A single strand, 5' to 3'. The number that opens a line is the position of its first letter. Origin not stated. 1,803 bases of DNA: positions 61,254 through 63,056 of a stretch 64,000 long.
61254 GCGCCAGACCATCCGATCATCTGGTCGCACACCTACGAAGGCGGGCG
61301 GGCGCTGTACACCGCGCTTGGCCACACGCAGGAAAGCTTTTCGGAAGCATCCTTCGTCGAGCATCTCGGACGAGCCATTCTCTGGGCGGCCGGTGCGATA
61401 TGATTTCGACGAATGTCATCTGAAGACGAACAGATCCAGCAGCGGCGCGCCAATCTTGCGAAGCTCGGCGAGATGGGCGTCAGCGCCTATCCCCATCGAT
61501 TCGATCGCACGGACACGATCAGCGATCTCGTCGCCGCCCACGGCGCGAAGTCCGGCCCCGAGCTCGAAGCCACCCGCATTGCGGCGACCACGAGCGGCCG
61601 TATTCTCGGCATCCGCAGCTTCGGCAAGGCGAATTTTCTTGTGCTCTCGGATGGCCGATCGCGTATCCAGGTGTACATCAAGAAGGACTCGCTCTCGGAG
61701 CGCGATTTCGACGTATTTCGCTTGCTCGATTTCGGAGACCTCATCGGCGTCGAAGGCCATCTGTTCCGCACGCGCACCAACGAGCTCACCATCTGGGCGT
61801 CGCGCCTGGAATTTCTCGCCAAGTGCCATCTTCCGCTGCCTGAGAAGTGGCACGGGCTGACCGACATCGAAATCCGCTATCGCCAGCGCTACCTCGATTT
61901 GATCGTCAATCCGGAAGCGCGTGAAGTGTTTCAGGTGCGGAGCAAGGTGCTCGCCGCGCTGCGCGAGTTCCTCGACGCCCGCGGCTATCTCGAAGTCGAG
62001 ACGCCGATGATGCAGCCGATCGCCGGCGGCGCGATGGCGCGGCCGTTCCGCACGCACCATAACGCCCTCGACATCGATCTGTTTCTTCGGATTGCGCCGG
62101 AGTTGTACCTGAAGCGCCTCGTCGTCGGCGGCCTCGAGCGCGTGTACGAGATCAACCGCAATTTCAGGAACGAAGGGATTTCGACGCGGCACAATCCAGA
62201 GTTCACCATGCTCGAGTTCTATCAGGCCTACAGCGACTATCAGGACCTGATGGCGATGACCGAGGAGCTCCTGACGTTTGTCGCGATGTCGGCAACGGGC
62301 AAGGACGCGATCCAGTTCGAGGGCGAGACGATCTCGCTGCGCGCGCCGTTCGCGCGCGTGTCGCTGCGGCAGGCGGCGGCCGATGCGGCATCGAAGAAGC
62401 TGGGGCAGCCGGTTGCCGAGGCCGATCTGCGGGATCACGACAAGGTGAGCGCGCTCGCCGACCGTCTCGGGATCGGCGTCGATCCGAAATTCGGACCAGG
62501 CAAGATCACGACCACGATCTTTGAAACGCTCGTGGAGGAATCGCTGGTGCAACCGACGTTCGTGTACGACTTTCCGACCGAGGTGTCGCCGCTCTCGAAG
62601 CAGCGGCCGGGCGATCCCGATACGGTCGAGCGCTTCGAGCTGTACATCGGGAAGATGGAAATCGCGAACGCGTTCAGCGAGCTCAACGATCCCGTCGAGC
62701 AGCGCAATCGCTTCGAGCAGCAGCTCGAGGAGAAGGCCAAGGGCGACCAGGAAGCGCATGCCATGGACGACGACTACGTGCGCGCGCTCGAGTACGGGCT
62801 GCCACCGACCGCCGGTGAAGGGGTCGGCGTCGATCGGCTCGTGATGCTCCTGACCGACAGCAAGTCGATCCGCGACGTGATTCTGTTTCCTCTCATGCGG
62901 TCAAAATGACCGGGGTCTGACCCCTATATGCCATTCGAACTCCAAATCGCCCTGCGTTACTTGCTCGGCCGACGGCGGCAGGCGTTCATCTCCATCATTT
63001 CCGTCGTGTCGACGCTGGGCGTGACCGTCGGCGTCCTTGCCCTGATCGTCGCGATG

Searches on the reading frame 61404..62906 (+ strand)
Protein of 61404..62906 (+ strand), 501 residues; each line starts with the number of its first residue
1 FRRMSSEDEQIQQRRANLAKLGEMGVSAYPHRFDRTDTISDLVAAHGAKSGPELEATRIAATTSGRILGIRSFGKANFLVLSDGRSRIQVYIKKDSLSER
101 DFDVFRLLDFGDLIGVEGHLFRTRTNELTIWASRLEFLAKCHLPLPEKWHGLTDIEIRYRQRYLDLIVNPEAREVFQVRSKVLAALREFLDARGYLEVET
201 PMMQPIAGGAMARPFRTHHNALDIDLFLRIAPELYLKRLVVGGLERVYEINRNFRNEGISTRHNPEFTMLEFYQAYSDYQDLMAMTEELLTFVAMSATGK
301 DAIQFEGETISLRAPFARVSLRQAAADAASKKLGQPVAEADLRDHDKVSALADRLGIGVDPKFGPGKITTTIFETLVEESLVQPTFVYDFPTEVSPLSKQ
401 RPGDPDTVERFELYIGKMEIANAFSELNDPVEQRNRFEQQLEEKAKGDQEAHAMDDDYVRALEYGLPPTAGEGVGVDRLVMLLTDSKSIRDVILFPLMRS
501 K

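Call 33: search_protein_families(library=pfam, proteins=[window:61404-62906:+], max_evalue=0.001)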
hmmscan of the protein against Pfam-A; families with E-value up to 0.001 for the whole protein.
window:61404-62906:+ (501 aa): 2 families
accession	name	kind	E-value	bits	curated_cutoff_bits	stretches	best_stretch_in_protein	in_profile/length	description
PF00152.25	tRNA-synt_2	-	7.9e-93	311.3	25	1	155-498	2-307/308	tRNA synthetases class II (D, K and N)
PF01336.31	tRNA_anti-codon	-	1.1e-11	45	27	1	62-136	2-73/75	OB-fold nucleic acid binding domain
